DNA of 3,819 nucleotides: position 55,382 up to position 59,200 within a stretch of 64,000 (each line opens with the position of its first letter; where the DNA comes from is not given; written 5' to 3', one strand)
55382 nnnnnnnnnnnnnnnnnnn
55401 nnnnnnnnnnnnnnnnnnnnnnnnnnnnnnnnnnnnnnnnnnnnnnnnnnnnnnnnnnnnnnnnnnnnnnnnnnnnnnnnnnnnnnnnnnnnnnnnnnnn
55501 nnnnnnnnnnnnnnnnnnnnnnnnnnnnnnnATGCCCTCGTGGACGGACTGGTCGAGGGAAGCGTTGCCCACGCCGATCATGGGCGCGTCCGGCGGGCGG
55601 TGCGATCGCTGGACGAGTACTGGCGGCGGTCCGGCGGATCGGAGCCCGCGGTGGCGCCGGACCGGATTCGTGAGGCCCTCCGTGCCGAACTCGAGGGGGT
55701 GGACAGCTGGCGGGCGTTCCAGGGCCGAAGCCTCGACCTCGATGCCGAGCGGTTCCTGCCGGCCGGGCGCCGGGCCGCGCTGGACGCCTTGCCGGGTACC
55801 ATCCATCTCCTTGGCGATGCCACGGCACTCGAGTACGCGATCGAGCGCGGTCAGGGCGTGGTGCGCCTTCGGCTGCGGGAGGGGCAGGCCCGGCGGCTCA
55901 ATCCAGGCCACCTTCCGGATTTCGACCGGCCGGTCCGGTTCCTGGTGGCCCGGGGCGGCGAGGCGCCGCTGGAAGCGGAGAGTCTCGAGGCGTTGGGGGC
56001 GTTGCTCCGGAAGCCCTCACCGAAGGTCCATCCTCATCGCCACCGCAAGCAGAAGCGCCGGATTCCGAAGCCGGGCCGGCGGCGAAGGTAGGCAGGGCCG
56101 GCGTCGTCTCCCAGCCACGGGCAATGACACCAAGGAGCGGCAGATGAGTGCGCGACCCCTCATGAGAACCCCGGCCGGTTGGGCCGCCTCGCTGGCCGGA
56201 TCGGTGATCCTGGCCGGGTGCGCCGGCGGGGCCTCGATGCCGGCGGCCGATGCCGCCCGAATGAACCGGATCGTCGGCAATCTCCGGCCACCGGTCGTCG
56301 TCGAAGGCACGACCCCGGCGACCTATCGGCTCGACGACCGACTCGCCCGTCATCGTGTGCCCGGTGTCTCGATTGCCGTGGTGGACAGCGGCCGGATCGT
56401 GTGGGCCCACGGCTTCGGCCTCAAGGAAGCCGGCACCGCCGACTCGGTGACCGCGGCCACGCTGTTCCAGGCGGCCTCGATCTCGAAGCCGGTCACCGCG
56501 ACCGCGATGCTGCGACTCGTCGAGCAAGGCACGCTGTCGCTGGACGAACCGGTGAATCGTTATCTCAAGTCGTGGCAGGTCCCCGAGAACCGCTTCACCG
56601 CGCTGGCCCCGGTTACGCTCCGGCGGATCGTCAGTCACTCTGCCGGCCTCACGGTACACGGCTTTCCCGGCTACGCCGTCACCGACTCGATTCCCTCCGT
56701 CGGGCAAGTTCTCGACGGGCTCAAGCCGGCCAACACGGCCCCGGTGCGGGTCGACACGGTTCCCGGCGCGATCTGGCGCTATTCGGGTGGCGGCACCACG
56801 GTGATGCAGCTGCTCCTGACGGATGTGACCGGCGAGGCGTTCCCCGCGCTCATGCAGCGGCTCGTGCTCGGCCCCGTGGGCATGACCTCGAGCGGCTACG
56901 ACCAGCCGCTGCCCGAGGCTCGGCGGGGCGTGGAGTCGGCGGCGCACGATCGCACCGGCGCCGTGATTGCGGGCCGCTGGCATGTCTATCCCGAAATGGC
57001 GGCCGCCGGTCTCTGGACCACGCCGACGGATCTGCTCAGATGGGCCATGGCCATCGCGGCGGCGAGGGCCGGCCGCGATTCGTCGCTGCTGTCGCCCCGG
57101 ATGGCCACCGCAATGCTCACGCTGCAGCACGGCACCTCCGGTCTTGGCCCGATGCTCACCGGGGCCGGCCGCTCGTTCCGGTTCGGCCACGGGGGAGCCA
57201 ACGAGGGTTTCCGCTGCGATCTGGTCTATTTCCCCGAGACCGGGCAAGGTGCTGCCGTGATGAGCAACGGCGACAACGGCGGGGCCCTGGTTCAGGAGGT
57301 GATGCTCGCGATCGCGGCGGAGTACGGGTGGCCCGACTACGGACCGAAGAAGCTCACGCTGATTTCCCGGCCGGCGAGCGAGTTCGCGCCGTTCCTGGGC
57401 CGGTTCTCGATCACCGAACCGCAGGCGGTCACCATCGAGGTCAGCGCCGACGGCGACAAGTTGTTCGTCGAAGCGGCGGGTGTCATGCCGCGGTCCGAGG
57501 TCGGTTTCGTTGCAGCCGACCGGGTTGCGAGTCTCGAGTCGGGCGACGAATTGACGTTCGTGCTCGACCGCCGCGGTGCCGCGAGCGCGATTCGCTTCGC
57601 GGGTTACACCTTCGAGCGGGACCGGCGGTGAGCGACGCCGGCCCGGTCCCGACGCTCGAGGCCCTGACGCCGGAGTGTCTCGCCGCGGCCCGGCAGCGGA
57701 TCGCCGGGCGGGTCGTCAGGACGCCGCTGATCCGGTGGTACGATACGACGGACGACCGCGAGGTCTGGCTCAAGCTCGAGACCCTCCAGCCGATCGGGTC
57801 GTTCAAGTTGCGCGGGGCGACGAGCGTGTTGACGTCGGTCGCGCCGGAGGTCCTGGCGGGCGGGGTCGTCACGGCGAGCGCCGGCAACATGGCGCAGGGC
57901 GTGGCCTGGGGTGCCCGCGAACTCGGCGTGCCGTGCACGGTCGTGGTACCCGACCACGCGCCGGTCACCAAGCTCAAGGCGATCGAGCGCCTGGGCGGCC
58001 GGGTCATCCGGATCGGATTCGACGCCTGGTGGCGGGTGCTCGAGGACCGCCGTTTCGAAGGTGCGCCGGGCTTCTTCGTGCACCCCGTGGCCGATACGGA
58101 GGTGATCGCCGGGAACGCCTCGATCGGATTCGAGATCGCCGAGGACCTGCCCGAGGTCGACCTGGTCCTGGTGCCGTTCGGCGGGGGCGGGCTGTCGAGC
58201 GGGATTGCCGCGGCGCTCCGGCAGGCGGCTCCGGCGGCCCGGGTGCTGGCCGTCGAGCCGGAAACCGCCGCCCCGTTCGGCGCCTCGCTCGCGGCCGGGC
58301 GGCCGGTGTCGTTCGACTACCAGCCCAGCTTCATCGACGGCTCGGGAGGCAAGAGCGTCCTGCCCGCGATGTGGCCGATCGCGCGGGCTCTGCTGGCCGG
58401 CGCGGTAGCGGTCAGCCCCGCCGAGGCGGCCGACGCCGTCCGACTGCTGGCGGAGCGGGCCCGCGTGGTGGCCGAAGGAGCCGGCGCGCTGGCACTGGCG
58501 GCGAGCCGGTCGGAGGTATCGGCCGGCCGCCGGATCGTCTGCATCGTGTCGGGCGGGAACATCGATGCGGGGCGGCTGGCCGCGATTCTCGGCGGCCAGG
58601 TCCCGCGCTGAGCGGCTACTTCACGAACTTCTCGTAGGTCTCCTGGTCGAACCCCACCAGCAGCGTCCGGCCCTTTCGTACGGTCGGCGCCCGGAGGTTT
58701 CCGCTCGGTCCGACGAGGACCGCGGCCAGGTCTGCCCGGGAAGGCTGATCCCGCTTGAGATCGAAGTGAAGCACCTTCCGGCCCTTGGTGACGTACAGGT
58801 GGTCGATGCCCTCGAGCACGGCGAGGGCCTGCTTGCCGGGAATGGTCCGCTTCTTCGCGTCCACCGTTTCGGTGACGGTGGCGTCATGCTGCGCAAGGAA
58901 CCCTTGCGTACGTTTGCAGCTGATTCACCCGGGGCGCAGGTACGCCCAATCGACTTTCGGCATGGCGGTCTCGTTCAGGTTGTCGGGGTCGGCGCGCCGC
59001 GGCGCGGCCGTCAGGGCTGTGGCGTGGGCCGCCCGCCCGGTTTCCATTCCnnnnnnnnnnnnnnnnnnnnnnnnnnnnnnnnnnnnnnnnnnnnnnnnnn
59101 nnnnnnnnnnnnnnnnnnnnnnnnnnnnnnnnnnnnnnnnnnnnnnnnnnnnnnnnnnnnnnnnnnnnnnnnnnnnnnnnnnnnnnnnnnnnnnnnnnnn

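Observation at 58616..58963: ArsC/Spx-fold gene with TGA in place of the first active-site Cys (UISC): third selenoprotein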

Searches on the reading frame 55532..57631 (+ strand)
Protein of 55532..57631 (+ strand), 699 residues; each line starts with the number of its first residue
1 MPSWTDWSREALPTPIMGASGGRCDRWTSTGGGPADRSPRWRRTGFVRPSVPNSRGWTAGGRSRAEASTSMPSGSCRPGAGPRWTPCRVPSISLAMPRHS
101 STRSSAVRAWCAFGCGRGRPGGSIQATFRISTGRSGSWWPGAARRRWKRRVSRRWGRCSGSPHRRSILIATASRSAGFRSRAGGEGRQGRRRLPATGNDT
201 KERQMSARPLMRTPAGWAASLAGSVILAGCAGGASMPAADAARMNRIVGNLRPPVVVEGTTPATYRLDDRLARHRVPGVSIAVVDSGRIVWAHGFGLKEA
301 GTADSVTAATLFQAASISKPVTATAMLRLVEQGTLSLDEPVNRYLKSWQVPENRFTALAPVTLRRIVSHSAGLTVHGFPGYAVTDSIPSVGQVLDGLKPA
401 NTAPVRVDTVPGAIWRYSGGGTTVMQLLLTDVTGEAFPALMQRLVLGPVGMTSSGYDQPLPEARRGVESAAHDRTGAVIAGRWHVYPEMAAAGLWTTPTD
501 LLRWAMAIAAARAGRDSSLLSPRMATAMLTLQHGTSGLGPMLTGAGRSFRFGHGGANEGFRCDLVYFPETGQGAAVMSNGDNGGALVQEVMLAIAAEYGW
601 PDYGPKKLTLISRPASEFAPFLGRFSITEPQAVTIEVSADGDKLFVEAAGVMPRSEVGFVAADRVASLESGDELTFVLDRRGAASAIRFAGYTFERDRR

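Call 60: search_protein_families(library=pfam, proteins=[window:55532-57631:+], max_evalue=0.00001)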
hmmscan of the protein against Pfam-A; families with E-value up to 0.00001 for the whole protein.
window:55532-57631:+ (699 aa): 1 family
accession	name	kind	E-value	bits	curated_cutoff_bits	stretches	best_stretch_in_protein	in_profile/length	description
PF00144.29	Beta-lactamase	-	1.2e-51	176.2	27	1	268-585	6-315/329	Beta-lactamase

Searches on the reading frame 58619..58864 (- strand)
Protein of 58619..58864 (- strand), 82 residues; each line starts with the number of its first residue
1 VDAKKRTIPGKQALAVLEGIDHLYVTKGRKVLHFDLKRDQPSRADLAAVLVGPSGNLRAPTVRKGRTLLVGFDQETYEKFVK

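Call 4: search_protein_families(library=pfam, proteins=[window:58619-58864:-], max_evalue=1)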
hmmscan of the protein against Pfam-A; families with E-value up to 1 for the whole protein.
seq(82 aa): 2 families
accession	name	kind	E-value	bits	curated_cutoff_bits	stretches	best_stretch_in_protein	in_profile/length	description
PF03960.21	ArsC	-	0.00082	20.1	24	1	12-80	11-79/79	ArsC family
PF22959.3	Ig_NUP210_15th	-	0.22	11.5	27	1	40-78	54-93/102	NUP210 Ig-like domain 15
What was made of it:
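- Closest known: Glutaredoxin-coupled arsenate reductase ArsC. Different: PF03960 is just below its gathering score (call 4).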

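Call 5: search_protein_families(library=ncbifam, proteins=[window:58619-58864:-], max_evalue=1)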
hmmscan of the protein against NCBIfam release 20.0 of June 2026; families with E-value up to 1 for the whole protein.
seq(82 aa): 2 families
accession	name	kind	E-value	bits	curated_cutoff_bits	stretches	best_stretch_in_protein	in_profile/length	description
NF041106.1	ArsC_rel_Se_1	subfamily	2.5e-25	89.2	85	1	1-77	31-107/107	ArsC family (seleno)protein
TIGR01617.1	arsC_related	subfamily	0.0026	18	75.05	1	13-81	44-116/117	Spx/MgsR family RNA polymerase-binding regulatory protein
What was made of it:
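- On NCBIfam NF041106, ArsC family (seleno)protein: The 82-aa fragment alone scores 89.2 bits over positions 31-107 (call 5).
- Closest known: NCBIfam NF041106. Same: Full-length HMM match above the curated cutoff (call 5).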

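Call 33: list_cluster_members(proteins=[P0001, window:58619-58864:-, window:58619-58924:-])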
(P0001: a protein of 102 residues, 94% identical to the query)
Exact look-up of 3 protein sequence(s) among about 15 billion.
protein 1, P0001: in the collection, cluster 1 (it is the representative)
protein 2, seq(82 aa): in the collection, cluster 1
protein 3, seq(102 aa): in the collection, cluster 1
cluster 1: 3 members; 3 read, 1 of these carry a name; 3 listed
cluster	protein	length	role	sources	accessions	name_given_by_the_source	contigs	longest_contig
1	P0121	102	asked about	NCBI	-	-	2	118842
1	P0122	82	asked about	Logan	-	-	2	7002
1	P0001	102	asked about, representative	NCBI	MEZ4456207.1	MAG: ArsC family (seleno)protein [Gemmatimonadales bacterium]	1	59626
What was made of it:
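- Identical 102-aa and 82-aa products are recorded from independent sources, NCBI and Logan, on two contigs each (call 33).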

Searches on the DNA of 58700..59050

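Call 10: search_rna_families(source=window, start=58700, end=59050, threshold=evalue, max_evalue=10, show_alignments=2)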
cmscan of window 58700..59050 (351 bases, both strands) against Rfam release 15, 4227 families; matches with E-value up to 10: 4.
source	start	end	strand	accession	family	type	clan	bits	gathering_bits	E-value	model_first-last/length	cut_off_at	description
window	59001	59050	+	RF04029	mir-8521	Gene; miRNA;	-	14.1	80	4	1-47/68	3'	mir-8521 microRNA precursor family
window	58708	58767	+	RF01516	v-snoRNA-1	Gene; snRNA; snoRNA; CD-box;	-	12.9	75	4.1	1-65/65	no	Human herpesvirus 1 small nucleolar RNA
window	58768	58901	+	RF01681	P4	Gene; sRNA;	-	11.1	37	1.3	1-215/215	no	Pseudomonas sRNA P4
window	58713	58743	+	RF01125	sR4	Gene; snRNA; snoRNA; CD-box;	-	10.9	50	5.7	29-56/56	no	Small nucleolar RNA sR4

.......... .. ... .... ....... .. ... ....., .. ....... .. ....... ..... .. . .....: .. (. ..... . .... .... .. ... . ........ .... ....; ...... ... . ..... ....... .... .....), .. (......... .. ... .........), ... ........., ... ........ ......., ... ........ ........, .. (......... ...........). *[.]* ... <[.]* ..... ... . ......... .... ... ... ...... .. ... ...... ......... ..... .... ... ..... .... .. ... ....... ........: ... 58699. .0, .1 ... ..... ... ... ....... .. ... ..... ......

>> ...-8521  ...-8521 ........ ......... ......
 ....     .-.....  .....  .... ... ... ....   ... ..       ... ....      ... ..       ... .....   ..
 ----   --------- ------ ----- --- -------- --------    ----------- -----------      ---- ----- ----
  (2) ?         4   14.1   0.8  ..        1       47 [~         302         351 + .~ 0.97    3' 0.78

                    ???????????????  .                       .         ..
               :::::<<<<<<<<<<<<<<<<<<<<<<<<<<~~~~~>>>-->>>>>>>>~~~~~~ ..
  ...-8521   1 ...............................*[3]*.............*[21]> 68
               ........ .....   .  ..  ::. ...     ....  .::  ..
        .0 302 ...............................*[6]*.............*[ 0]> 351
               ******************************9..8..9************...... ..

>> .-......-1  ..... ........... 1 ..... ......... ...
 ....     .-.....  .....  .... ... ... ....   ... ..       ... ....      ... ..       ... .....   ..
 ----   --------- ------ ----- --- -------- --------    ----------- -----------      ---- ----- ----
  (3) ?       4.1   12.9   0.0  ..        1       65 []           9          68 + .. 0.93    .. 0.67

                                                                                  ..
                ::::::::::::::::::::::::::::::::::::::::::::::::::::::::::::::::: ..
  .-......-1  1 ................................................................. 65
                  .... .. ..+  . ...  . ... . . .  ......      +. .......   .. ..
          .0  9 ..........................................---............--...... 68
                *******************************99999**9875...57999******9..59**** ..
